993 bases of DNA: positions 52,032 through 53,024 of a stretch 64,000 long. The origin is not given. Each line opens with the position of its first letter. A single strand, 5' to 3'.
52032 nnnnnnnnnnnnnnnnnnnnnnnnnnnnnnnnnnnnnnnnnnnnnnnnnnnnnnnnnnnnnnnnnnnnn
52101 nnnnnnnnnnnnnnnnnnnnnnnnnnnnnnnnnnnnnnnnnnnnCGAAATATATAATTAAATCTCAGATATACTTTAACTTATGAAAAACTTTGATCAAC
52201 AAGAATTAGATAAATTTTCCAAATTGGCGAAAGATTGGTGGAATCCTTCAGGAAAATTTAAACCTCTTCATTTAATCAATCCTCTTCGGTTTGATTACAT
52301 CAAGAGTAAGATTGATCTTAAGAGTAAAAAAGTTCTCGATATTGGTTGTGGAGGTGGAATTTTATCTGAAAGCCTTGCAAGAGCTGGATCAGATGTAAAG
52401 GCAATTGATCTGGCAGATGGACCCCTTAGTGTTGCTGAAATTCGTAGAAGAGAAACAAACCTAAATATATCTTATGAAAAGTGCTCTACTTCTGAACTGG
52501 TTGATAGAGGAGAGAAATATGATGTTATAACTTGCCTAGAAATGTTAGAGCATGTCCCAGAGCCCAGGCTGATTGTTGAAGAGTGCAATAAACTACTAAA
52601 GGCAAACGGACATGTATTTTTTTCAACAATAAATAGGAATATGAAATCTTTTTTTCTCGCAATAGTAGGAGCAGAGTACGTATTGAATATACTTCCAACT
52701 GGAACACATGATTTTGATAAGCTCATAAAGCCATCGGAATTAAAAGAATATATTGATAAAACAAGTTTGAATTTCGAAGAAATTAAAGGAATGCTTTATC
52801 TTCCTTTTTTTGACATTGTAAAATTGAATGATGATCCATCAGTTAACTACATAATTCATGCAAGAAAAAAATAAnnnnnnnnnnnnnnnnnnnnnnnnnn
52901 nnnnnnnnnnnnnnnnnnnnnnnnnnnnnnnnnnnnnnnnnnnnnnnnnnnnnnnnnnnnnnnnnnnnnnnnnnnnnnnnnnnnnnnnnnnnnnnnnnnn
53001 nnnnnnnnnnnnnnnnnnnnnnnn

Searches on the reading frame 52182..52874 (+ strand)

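Call 68: search_protein_families(library=pfam, proteins=[window:52182-52874:+], max_evalue=0.01)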
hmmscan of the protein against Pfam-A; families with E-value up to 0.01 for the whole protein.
window:52182-52874:+ (230 aa): 13 families
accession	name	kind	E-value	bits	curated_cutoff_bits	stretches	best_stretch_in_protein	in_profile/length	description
PF13489.12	Methyltransf_23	-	1.5e-19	70.8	27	1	45-154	20-123/164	Methyltransferase domain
PF08241.18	Methyltransf_11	-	1e-17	65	21.2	1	52-147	1-95/95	Methyltransferase domain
PF13649.12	Methyltransf_25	-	4.8e-16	59.7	27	1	51-143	1-97/97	Methyltransferase domain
PF13847.12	Methyltransf_31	-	2.9e-14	53.4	27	1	47-153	3-114/145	Methyltransferase domain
PF08242.18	Methyltransf_12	-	9.1e-14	52.4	30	1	52-145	1-98/98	Methyltransferase domain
PF05401.17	NodS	-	1.6e-08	35.1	24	1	45-171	41-168/201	Nodulation protein S (NodS)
PF02353.26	CMAS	-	6.4e-08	32.7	27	1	36-158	50-175/273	Mycolic acid cyclopropane synthetase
PF05219.18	DREV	-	1.2e-07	31.5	26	1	42-149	89-188/265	DREV methyltransferase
PF06325.19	PrmA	-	1.8e-06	28.1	22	1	44-150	158-261/296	Ribosomal protein L11 methyltransferase (PrmA)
PF01209.24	Ubie_methyltran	-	8.4e-06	25.7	20.1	1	41-173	41-176/233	ubiE/COQ5 methyltransferase family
PF05175.20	MTS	-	1.4e-05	25.2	23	1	47-118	31-104/170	Methyltransferase small domain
PF03848.20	TehB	-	0.00014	21.8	20.4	1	46-118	29-101/193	Tellurite resistance protein TehB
PF12847.13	Methyltransf_18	-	0.009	16.5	27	0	38-118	6-88/151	Methyltransferase domain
